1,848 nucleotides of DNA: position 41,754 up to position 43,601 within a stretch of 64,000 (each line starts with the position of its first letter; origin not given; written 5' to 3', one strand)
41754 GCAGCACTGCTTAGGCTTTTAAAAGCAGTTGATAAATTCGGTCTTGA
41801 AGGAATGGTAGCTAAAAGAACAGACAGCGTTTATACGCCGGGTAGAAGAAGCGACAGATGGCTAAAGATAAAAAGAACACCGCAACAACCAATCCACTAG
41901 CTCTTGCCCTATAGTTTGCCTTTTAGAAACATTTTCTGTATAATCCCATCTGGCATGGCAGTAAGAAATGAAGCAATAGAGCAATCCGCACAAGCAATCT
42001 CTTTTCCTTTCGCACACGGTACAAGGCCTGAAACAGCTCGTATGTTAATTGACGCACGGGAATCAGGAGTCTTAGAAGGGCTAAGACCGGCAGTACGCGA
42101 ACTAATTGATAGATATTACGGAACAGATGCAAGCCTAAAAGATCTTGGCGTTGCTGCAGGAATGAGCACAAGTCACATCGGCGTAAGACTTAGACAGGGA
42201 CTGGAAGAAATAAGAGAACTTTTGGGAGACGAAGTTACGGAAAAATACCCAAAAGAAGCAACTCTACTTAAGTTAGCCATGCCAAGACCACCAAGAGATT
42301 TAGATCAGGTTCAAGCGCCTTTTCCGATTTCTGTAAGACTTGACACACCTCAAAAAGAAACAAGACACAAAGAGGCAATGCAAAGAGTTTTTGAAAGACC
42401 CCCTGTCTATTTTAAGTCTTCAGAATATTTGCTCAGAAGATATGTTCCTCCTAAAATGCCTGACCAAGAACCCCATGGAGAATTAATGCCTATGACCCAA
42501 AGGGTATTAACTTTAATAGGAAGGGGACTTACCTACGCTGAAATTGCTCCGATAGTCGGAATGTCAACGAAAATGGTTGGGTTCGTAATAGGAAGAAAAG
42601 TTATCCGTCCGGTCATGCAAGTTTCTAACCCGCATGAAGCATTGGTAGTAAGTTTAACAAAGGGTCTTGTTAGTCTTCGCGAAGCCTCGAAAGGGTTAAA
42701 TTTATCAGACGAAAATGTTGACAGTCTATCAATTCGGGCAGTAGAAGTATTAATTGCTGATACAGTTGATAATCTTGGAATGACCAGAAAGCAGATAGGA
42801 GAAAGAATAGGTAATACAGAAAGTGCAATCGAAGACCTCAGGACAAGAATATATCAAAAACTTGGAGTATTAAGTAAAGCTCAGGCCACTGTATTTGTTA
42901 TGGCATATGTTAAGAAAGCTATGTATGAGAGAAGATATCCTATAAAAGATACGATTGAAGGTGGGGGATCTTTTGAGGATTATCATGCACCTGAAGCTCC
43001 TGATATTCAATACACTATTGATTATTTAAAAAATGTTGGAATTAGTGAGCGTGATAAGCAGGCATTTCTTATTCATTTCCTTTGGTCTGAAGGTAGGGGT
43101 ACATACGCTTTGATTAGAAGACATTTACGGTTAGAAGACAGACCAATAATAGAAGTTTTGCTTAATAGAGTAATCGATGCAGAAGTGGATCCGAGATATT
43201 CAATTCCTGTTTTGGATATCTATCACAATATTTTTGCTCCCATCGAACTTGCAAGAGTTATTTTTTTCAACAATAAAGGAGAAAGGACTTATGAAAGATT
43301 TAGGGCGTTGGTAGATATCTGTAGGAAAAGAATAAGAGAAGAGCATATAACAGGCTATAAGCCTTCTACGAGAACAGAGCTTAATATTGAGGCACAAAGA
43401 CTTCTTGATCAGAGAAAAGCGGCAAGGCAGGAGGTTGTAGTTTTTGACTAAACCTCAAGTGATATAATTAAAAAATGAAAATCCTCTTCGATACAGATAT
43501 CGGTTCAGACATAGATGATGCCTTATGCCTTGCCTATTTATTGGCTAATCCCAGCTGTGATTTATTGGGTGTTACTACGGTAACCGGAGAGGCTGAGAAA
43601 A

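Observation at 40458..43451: Cluster of two unknown small proteins, an NTase-only ATP-dependent DNA ligase and a triple-HTH regulator next to the tRNA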

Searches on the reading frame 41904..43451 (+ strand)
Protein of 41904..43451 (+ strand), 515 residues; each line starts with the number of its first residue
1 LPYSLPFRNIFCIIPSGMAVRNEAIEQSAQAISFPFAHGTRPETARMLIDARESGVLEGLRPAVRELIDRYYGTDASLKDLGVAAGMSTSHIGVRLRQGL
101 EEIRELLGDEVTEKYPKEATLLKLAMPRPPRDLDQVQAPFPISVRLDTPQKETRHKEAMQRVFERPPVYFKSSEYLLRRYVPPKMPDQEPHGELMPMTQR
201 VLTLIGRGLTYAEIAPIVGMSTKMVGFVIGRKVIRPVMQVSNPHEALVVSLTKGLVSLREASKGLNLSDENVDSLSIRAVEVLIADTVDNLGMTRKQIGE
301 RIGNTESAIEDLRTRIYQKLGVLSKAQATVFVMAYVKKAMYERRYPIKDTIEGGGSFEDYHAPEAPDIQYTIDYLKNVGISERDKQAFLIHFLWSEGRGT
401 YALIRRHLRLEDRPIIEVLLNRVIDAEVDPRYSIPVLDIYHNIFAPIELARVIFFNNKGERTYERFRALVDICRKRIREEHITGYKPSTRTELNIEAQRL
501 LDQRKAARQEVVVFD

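Call 4: search_protein_families(library=pfam, proteins=[window:41904-43451:+], max_evalue=0.1)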
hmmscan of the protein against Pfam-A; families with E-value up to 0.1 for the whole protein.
window:41904-43451:+ (515 aa): 4 families
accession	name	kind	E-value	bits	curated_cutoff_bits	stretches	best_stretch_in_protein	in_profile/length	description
PF04545.22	Sigma70_r4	-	3.4e-11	42.9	24.1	1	56-105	1-50/50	Sigma-70, region 4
PF00196.25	GerE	-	3.7e-06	26.9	23.5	1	292-331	17-56/57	Bacterial regulatory proteins, luxR family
PF08281.18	Sigma70_r4_2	-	7.2e-05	22.8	25.7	0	198-225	15-43/54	Sigma-70, region 4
PF13404.12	HTH_AsnC-type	-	0.056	13.7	27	0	75-97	17-39/42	AsnC-type helix-turn-helix domain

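Call 7: search_protein_families(library=ncbifam, proteins=[window:41904-43451:+], max_evalue=0.1)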
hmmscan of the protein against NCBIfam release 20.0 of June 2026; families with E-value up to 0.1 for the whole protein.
window:41904-43451:+ (515 aa): 4 families
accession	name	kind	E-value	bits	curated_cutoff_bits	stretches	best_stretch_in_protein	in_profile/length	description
TIGR02937.1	sigma70-ECF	superfamily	7.2e-10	38.7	42.9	1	56-106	114-164/165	sigma-70 family RNA polymerase sigma factor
TIGR02985.1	Sig70_bacteroi1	subfamily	0.036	14.3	126.4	0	305-341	97-133/162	RNA polymerase sigma-70 factor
NF052445.1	RespRegMctR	equivalog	0.049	13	300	0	271-333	141-200/205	two-component system response regulator MctR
NF041830.1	RR_TF_ErdR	exception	0.07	12.8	390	0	291-332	164-205/213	response regulator transcription factor ErdR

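Call 8: search_protein_families(library=phrogs, proteins=[window:41904-43451:+], max_evalue=0.1)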
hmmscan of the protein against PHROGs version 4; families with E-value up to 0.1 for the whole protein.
window:41904-43451:+ (515 aa): 11 families
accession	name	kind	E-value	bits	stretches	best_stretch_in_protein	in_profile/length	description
phrog_27555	-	transcription regulation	0.00036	21.2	1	288-339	142-193/203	transcriptional regulator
phrog_6223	-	transcription regulation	0.0022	19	0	282-311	9-36/73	transcriptional repressor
phrog_3855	-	DNA, RNA and nucleotide metabolism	0.0031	18.9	0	197-231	68-102/115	HTH DNA binding protein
phrog_36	-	transcription regulation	0.0081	16.8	0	58-110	138-190/220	transcriptional regulator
phrog_3512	-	transcription regulation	0.014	16.5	0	44-104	50-110/130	sigma factor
phrog_7061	-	DNA, RNA and nucleotide metabolism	0.029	15.9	0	291-310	43-62/70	HTH DNA binding protein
phrog_351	-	transcription regulation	0.036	13.6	1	56-120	672-740/928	RNA polymerase sigma factor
phrog_4779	-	transcription regulation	0.041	15.4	0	284-314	7-37/98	transcriptional regulator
phrog_11138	-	unknown function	0.058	14.7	0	58-108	90-140/142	-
phrog_6831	-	transcription regulation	0.067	14.2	0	291-314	17-40/68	transcriptional regulator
phrog_1373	-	transcription regulation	0.089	13.8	0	280-311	64-95/166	transcriptional regulator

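Call 13: find_homologous_proteins(query=window:41955-43448:+)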
Query window:41955-43448:+ (498 aa): 2 proteins with E <= 0.001 among 8000 candidates.
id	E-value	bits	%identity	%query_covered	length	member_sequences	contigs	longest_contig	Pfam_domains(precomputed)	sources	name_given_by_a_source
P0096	0.0e+0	1098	100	100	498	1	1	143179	PF00196.26,PF04545.23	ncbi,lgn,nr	ncbi:MAG: hypothetical protein HY344_00600 [Candidatus Levybacteria bacterium]|nr:hypothetical prote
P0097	7.1e-163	561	54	100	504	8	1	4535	PF00196.26,PF04545.23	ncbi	-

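Call 15: find_encoding_contigs(protein=P0097, flank=10000)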
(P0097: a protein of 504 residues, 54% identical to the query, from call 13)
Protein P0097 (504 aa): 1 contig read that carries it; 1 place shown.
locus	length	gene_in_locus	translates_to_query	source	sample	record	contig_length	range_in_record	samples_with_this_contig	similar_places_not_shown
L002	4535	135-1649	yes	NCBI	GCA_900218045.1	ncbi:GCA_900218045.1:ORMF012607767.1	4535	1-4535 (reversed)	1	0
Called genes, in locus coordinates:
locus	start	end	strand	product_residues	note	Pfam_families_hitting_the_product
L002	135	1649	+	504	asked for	PF04545:Sigma70_r4 (faint), PF00196:GerE (faint)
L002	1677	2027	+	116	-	PF06262:Zincin_1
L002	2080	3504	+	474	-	PF01839:FG-GAP (faint), PF13517:FG-GAP_3 (weak)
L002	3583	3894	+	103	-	-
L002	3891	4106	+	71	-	PF01402:RHH_1 (faint)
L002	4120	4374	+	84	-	PF15738:YafQ_toxin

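Call 16: find_encoding_contigs(protein=P0096, flank=10000)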
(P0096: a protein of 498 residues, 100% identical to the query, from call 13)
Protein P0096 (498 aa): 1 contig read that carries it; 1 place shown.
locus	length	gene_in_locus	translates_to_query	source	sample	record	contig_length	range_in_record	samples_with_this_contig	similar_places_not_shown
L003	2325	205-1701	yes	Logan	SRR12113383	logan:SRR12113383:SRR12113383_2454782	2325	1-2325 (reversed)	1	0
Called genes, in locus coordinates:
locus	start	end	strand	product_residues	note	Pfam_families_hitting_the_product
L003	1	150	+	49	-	?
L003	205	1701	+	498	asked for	PF04545:Sigma70_r4 (faint), PF00196:GerE (faint)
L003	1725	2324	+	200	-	?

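Call 38: find_related_loci(query=A5, collection=genome_contigs, flank=10000)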
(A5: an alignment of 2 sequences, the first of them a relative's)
Query A5 (498 aa) in genome_contigs; peptide patterns used: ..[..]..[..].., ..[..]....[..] (x = any residue, [..] = any of these).
102 stretches matched a pattern, but none encodes a relative of the query by tblastn (E <= 1e-3).

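Call 40: find_related_loci(query=A5, collection=metagenome_contigs, flank=10000)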
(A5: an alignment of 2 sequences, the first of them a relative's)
Query A5 (498 aa) in metagenome_contigs; peptide patterns used: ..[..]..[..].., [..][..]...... (x = any residue, [..] = any of these).
316 stretches matched a pattern; 2 encode a relative of the query (tblastn E <= 1e-3); 2 distinct loci.
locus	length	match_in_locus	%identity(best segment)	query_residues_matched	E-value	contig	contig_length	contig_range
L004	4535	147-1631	54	1-493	6e-177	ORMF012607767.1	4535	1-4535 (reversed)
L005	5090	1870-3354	53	1-493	2e-169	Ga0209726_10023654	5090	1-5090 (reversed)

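Call 53: search_protein_representatives(alignment_id=A5)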
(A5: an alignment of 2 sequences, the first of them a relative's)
Query: 2 sequences, 504 profile positions. Proteins with E-value up to 0.001 (for the whole library): 120; up to 1e-10: 15; up to 1e-30: 3. The best 120 are listed.
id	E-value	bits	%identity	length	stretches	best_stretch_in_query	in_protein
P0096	0.0e+00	1032.0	-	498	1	5-504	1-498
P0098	1.6e-128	446.2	-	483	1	13-486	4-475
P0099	8.4e-88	311.8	-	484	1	22-488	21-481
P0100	4.5e-24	101.6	-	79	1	427-504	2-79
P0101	1.9e-17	79.7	-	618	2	180-330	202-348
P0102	1.5e-16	76.8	-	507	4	178-321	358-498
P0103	2.6e-16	76.0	-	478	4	181-330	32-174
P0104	1.3e-15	73.7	-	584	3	185-326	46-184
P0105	3.4e-15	72.3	-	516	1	179-416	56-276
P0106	4.7e-15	71.8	-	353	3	180-324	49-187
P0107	1.7e-13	66.7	-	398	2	29-140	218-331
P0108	3.8e-13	65.5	-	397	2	22-136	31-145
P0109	5.9e-13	64.9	-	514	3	187-325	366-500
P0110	9.6e-13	64.2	-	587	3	25-118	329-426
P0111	3.9e-11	58.9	-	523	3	183-330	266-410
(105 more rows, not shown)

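Call 54: find_encoding_contigs(protein=P0098, flank=10000, max_places=4)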
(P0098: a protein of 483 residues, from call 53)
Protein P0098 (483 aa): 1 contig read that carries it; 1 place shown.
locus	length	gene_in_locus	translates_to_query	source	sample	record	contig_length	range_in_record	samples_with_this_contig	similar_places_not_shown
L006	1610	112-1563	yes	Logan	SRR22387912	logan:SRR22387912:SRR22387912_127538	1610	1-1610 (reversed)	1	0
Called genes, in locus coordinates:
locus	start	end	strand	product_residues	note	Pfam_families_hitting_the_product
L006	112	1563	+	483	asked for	PF00196:GerE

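Call 55: find_encoding_contigs(protein=P0099, flank=10000, max_places=4)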
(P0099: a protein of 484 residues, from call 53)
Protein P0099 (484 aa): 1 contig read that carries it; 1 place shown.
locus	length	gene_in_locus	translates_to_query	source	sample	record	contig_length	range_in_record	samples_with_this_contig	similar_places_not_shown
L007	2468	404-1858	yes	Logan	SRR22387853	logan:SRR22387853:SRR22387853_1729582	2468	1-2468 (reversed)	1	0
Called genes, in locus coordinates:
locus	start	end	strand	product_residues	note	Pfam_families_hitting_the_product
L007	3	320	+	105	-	?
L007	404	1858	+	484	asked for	-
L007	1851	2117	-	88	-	-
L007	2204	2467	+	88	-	?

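Call 70: find_related_loci(query=A5, collection=viral_contigs)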
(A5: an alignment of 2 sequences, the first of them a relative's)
Query A5 (498 aa) in viral_contigs; peptide patterns used: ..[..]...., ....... (x = any residue, [..] = any of these).
60 stretches matched a pattern, but none encodes a relative of the query by tblastn (E <= 1e-3).

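Call 75: search_protein_families(library=padloc, proteins=[window:41955-43448:+], max_evalue=0.01)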
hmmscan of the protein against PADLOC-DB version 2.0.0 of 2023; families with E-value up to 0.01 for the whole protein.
window:41955-43448:+ (498 aa): 0 families

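Call 99: search_protein_families(library=pfam, proteins=[P0098, P0099, P0101, P0102, P0103, P0104, P0105, P0107, P0110], max_evalue=0.001)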
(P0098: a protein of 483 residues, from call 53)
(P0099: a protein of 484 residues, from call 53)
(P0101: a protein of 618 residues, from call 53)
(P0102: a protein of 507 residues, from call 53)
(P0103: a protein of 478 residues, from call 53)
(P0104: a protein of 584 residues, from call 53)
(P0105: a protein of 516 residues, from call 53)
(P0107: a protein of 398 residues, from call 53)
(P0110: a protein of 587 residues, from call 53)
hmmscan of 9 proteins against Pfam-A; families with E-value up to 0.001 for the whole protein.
P0098 (483 aa): 1 family
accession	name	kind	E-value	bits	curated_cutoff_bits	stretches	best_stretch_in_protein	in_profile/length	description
PF00196.25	GerE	-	6.8e-13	48.5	23.5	1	251-308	2-56/57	Bacterial regulatory proteins, luxR family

P0099 (484 aa): 2 families
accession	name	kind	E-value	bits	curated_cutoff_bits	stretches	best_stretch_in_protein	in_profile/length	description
PF08281.18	Sigma70_r4_2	-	0.0001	22.3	25.7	0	179-213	10-45/54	Sigma-70, region 4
PF04545.22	Sigma70_r4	-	0.00051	20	24.1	0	43-86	2-45/50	Sigma-70, region 4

P0101 (618 aa): 17 families
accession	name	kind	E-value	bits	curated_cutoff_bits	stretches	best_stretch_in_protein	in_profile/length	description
PF00196.25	GerE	-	1.7e-50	168.9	23.5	4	117-173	1-56/57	Bacterial regulatory proteins, luxR family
PF08281.18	Sigma70_r4_2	-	1.8e-27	95.2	25.7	2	455-497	3-45/54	Sigma-70, region 4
PF04545.22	Sigma70_r4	-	2.5e-25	88.2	24.1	2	460-508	2-50/50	Sigma-70, region 4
PF04542.20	Sigma70_r2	-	3.3e-14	52.9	24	1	357-424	1-70/71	Sigma-70 region 2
PF07638.17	Sigma70_ECF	-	3.8e-14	53.4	21.1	1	356-505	21-178/185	ECF sigma factor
PF13384.12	HTH_23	-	4.1e-12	46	24.6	0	206-231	6-31/50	Homeodomain-like domain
PF13412.12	HTH_24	-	3.8e-10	39.6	21.9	0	283-319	2-39/48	Winged helix-turn-helix DNA-binding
PF12840.13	HTH_20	-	2e-09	37.7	27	0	288-319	8-40/51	Helix-turn-helix domain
PF04967.18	HTH_10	-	3.2e-09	36.9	23.1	0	138-162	27-51/53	HTH DNA binding domain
PF13518.12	HTH_28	-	5.2e-08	33.3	25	0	287-319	3-34/52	Helix-turn-helix domain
PF14493.12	HTH_40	-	3.5e-07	30.9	27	0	292-328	7-40/89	Helix-turn-helix domain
PF13936.12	HTH_38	-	7.8e-07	29.2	27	0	119-156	5-42/44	Helix-turn-helix domain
PF02796.21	HTH_7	-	3.6e-06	27.4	23.8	0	200-230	3-34/45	Helix-turn-helix domain of resolvase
PF01022.26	HTH_5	-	0.00016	21.9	22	0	287-319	5-37/47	Bacterial regulatory protein, arsR family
PF13556.12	HTH_30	-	0.00025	21.2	27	0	126-165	4-43/59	PucR C-terminal helix-turn-helix domain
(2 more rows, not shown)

P0102 (507 aa): 17 families
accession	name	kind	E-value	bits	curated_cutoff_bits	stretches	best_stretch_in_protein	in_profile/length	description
PF00196.25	GerE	-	6.4e-45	151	23.5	3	360-415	2-57/57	Bacterial regulatory proteins, luxR family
PF08281.18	Sigma70_r4_2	-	1.3e-24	86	25.7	1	361-398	11-49/54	Sigma-70, region 4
PF04545.22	Sigma70_r4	-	8.3e-12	44.9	24.1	0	198-230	5-38/50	Sigma-70, region 4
PF13384.12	HTH_23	-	1.4e-10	41.1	24.6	0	366-397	8-39/50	Homeodomain-like domain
PF02796.21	HTH_7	-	4.1e-09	36.9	23.8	0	35-67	6-39/45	Helix-turn-helix domain of resolvase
PF19610.4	DUF6115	-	7e-08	33.4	27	0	343-393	79-128/134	Family of unknown function (DUF6115)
PF13936.12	HTH_38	-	1.3e-07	31.7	27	0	370-394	15-39/44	Helix-turn-helix domain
PF19889.5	DUF6362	-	5e-06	27.2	31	0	34-70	55-91/98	Domain of unknown function (DUF6362)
PF10668.15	Phage_terminase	-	1.8e-05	24.8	22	0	359-394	6-41/67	Phage terminase small subunit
PF17762.8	HTH_ParB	-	2.3e-05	24.9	22.6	0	375-396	20-41/102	ParB HTH domain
PF13412.12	HTH_24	-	4.9e-05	23.3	21.9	0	375-398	17-40/48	Winged helix-turn-helix DNA-binding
PF19935.4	DUF6398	-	0.00012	22.8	27.2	0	53-84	71-102/106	Domain of unknown function (DUF6398)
PF09862.15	DUF2089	-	0.00012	22.1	33.4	0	307-327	26-46/47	Domain of unknown function (DUF2089)-HTH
PF14493.12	HTH_40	-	0.00022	21.9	27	0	366-400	3-37/89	Helix-turn-helix domain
PF13545.12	HTH_Crp_2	-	0.00024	21.4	27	0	375-399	22-46/70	Crp-like helix-turn-helix domain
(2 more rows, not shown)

P0103 (478 aa): 18 families
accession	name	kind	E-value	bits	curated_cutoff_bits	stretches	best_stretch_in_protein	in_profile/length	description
PF00196.25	GerE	-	2.1e-63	210.2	23.5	6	31-84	2-55/57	Bacterial regulatory proteins, luxR family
PF13384.12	HTH_23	-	1.1e-13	51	24.6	0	342-373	9-40/50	Homeodomain-like domain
PF08281.18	Sigma70_r4_2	-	5e-13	48.9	25.7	0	30-69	9-49/54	Sigma-70, region 4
PF13518.12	HTH_28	-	4.1e-10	40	25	0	115-144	4-33/52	Helix-turn-helix domain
PF04545.22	Sigma70_r4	-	4.1e-10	39.5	24.1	0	184-226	4-48/50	Sigma-70, region 4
PF14493.12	HTH_40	-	3.3e-08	34.1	27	0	344-377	6-39/89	Helix-turn-helix domain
PF13936.12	HTH_38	-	1.1e-07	31.9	27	1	341-371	10-41/44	Helix-turn-helix domain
PF13412.12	HTH_24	-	4e-07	30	21.9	0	338-377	3-44/48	Winged helix-turn-helix DNA-binding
PF08279.18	HTH_11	-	4.3e-07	30.1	25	0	416-466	1-49/55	HTH domain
PF07638.17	Sigma70_ECF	-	1.9e-06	28.4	21.1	0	36-64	140-169/185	ECF sigma factor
PF01726.22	LexA_DNA_bind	-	2.5e-06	27.6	23.7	0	411-426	2-20/65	LexA DNA binding domain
PF01022.26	HTH_5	-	5.2e-06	26.7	22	0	342-376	6-41/47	Bacterial regulatory protein, arsR family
PF19889.5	DUF6362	-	2.6e-05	24.9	31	0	8-66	36-90/98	Domain of unknown function (DUF6362)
PF12840.13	HTH_20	-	2.9e-05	24.4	27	0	121-145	16-40/51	Helix-turn-helix domain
PF12802.13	MarR_2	-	0.00013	22.4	27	0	351-377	21-47/61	MarR family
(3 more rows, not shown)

P0104 (584 aa): 37 families (the best 25 are shown)
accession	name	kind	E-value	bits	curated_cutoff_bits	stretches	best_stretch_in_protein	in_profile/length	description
PF00196.25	GerE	-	4.6e-64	212.4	23.5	5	216-269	2-55/57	Bacterial regulatory proteins, luxR family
PF08281.18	Sigma70_r4_2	-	6.2e-31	106.2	25.7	1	116-163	7-52/54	Sigma-70, region 4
PF04545.22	Sigma70_r4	-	6.3e-24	83.7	24.1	1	117-164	2-47/50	Sigma-70, region 4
PF13384.12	HTH_23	-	8.3e-19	67.3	24.6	0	230-250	16-36/50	Homeodomain-like domain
PF13412.12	HTH_24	-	1.6e-16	60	21.9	0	230-253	16-39/48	Winged helix-turn-helix DNA-binding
PF08279.18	HTH_11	-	7e-14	51.9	25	0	223-255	7-39/55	HTH domain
PF07638.17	Sigma70_ECF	-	1.6e-13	51.4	21.1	0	206-255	128-175/185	ECF sigma factor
PF04967.18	HTH_10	-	3.7e-09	36.7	23.1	0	233-255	25-47/53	HTH DNA binding domain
PF13518.12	HTH_28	-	4.1e-09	36.8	25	0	230-252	11-33/52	Helix-turn-helix domain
PF01978.25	TrmB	-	5.8e-09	36.1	25.6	0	442-485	5-47/68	Sugar-specific transcriptional regulator TrmB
PF13404.12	HTH_AsnC-type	-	9.9e-09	35.3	27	0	232-249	18-35/42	AsnC-type helix-turn-helix domain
PF12840.13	HTH_20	-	1.3e-08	35.1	27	0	121-164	3-44/51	Helix-turn-helix domain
PF01381.28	HTH_3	-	2.4e-08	34.3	23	0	230-249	8-27/55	Helix-turn-helix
PF14493.12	HTH_40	-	3.3e-08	34.1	27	0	230-258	11-39/89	Helix-turn-helix domain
PF20432.4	Xre-like-HTH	-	1.2e-07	32.4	25.8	0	231-270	23-63/63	Antitoxin Xre-like helix-turn-helix domain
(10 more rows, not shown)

P0105 (516 aa): 7 families
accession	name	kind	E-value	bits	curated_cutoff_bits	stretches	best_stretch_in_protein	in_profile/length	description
PF00196.25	GerE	-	1.7e-14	53.6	23.5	1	56-91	1-36/57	Bacterial regulatory proteins, luxR family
PF08281.18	Sigma70_r4_2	-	2e-14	53.4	25.7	1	54-94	7-48/54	Sigma-70, region 4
PF04545.22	Sigma70_r4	-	8.7e-12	44.8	24.1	2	467-513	2-48/50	Sigma-70, region 4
PF13384.12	HTH_23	-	5.1e-06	26.6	24.6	0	64-89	9-34/50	Homeodomain-like domain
PF13936.12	HTH_38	-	1.3e-05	25.3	27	0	64-91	12-39/44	Helix-turn-helix domain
PF13518.12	HTH_28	-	5.1e-05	23.7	25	0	64-90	4-30/52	Helix-turn-helix domain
PF02796.21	HTH_7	-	0.00048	20.6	23.8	0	55-89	3-38/45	Helix-turn-helix domain of resolvase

P0107 (398 aa): 2 families
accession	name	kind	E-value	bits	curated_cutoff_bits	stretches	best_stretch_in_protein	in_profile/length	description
PF04545.22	Sigma70_r4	-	3e-16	59.1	24.1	2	51-91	8-48/50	Sigma-70, region 4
PF04297.20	UPF0122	-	0.00039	21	22.7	0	52-82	22-52/101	Putative helix-turn-helix protein, YlxM / p13 like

P0110 (587 aa): 1 family
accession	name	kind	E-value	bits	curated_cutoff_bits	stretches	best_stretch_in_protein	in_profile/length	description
PF04545.22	Sigma70_r4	-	4.4e-05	23.4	24.1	0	347-372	1-26/50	Sigma-70, region 4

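Call 110: search_solved_structures(query=window:41955-43448:+, max_evalue=0.01)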
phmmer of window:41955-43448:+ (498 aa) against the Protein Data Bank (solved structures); distinct sequences matched with E-value up to 0.01: 1.
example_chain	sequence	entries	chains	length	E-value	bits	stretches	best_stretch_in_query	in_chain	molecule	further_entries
8vd6_A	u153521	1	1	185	1.3e-07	34.2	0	180-228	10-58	CAP REPEAT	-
